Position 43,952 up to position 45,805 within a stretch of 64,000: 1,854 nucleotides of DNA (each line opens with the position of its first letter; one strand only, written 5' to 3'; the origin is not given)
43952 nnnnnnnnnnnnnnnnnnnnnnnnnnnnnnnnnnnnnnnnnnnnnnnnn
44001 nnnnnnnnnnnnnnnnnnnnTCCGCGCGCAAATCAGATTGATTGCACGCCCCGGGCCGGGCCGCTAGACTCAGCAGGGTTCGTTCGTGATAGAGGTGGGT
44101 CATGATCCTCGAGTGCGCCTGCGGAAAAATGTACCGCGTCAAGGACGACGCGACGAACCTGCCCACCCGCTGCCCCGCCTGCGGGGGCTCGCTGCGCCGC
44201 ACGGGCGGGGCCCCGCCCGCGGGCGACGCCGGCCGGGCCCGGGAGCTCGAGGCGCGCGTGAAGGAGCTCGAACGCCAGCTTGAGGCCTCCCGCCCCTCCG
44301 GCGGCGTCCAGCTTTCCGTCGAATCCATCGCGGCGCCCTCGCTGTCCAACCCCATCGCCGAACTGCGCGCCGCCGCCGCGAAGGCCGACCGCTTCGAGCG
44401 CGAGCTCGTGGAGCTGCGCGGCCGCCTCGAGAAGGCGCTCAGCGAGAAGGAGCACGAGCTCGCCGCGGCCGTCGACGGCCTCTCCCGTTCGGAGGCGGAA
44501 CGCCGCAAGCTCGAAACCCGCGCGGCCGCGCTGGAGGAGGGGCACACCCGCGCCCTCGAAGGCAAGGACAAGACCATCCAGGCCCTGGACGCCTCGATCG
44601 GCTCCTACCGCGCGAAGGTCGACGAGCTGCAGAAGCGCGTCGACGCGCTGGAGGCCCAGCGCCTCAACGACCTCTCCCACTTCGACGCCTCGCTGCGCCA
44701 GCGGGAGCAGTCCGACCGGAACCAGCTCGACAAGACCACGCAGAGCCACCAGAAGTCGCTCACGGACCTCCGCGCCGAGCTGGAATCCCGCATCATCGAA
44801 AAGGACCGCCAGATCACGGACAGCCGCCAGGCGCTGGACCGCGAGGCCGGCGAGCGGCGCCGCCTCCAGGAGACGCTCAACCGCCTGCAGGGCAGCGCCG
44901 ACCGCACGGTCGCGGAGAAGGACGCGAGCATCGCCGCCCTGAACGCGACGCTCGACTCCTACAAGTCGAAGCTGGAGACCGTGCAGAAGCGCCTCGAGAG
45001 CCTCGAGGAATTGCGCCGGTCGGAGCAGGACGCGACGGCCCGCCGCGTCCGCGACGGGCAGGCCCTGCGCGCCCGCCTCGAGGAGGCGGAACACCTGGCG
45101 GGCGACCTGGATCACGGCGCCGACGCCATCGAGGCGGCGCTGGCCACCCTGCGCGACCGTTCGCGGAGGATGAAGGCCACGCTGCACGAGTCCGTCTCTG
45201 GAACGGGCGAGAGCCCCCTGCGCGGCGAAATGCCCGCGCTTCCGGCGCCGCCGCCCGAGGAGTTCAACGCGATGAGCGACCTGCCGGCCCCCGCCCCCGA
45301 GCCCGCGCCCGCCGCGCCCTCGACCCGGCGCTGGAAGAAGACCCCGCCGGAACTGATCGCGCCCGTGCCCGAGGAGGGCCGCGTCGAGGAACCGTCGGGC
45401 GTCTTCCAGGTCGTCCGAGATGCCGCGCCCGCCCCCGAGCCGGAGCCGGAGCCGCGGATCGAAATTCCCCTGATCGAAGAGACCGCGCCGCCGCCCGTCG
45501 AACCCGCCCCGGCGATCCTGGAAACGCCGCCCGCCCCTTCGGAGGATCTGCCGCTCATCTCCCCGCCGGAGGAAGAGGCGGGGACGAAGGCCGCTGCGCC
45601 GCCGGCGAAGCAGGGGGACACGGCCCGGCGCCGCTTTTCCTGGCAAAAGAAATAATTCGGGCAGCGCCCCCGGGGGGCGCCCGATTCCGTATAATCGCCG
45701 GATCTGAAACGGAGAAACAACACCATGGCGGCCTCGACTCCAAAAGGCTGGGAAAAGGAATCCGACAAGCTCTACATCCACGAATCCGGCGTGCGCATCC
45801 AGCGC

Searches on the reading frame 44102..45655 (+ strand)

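Call 104: search_protein_families(library=pfam, proteins=[window:44102-45655:+], max_evalue=0.001)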
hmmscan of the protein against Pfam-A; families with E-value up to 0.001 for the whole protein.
window:44102-45655:+ (517 aa): 1 family
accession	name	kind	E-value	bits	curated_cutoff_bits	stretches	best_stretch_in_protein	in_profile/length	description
PF04513.17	Baculo_PEP_C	-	0.00026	21.5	38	0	191-294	18-118/140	Baculovirus polyhedron envelope protein, PEP, C terminus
